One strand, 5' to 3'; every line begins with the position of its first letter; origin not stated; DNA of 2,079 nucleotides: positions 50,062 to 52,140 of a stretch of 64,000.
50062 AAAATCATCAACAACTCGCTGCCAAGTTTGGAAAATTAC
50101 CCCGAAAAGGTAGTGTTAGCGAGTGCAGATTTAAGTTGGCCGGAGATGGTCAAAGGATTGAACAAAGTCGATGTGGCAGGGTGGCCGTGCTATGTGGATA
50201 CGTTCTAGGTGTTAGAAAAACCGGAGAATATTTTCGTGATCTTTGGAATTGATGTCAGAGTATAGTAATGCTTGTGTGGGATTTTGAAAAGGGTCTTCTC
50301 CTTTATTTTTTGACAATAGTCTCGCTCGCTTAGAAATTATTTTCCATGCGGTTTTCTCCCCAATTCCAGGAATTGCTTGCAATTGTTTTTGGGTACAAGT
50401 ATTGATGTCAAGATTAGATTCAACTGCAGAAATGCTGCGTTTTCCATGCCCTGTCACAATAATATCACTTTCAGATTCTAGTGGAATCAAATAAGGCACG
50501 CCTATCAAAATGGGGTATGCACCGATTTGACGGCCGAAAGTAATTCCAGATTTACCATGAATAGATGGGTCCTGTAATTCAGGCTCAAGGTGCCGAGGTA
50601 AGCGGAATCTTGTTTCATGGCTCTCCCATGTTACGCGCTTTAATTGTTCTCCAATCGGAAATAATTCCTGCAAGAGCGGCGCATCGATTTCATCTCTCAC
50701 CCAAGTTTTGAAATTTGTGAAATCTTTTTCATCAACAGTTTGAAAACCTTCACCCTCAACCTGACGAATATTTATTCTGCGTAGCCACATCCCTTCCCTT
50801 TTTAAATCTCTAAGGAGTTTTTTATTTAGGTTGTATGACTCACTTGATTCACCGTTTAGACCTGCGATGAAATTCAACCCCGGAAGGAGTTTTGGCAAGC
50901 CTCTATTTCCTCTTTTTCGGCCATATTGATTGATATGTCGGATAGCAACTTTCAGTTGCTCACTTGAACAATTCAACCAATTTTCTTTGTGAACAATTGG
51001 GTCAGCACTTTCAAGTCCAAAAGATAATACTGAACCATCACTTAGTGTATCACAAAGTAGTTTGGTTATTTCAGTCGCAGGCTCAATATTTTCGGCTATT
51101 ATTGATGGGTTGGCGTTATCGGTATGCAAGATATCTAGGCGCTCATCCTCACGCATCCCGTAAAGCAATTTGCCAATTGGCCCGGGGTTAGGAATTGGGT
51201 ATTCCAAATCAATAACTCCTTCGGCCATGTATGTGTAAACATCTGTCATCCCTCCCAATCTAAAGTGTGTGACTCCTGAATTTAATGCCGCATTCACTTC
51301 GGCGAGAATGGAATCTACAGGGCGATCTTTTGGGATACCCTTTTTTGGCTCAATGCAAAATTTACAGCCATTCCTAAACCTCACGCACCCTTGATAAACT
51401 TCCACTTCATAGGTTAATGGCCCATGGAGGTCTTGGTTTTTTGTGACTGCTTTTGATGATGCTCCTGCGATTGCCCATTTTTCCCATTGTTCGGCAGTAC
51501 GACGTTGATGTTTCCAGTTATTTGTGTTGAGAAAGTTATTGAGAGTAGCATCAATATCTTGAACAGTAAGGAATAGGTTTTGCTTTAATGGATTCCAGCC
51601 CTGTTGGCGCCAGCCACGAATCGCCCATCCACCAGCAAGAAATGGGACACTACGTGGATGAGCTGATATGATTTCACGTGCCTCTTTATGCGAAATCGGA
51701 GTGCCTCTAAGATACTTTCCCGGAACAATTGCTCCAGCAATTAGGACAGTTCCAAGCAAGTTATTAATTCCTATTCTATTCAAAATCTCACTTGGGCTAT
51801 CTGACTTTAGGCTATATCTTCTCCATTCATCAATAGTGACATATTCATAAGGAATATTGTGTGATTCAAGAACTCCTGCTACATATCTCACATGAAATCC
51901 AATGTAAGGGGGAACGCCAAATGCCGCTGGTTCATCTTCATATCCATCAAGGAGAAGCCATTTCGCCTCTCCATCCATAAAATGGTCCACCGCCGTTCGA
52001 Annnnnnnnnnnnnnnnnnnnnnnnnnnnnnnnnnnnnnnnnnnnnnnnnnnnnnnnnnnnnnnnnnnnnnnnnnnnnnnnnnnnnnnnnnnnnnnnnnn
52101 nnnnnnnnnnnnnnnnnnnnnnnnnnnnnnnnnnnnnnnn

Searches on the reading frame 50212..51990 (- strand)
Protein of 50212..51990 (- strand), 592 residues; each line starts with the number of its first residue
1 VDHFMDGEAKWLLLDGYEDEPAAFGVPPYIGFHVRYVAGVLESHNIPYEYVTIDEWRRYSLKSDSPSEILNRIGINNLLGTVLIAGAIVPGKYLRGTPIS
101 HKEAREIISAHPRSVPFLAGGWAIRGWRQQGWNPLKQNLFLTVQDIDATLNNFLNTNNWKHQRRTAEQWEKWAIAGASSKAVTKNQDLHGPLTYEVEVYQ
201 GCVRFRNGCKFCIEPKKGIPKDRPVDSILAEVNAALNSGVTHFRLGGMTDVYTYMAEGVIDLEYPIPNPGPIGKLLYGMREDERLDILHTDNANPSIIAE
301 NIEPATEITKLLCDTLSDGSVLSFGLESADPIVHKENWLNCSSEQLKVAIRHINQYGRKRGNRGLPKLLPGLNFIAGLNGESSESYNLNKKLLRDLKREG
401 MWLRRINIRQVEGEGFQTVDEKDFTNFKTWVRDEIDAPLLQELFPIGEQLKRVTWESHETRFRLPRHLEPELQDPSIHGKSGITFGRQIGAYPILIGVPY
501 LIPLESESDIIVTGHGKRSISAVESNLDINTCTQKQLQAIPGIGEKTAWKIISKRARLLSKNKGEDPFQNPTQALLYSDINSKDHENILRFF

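Call 11: search_protein_families(library=ncbifam, proteins=[window:50212-51990:-], max_evalue=0.001)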
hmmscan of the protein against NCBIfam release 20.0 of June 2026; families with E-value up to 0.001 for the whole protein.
window:50212-51990:- (592 aa): 2 families
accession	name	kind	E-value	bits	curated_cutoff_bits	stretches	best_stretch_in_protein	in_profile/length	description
TIGR00089.1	TIGR00089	subfamily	5.1e-05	22.2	251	1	170-313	115-249/429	MiaB/RimO family radical SAM methylthiotransferase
TIGR01259.1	comE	subfamily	0.00028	20.8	152.35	1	517-556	50-89/120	comEA protein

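Call 37: search_protein_families(library=pfam, proteins=[window:50212-51990:-], max_evalue=0.01)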
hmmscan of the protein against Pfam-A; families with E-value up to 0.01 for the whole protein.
window:50212-51990:- (592 aa): 4 families
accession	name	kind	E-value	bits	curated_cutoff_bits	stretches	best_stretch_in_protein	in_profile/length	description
PF12836.13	HHH_3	-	3e-06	27.7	27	1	526-556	5-35/65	Helix-hairpin-helix motif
PF04055.27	Radical_SAM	-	3.6e-06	27.7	29.5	1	197-372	2-154/166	Radical SAM superfamily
PF00633.29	HHH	-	3.3e-05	24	24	1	529-553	5-29/30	Helix-hairpin-helix motif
PF14520.12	HHH_5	-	0.0017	19.3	27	1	528-553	28-53/57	Helix-hairpin-helix domain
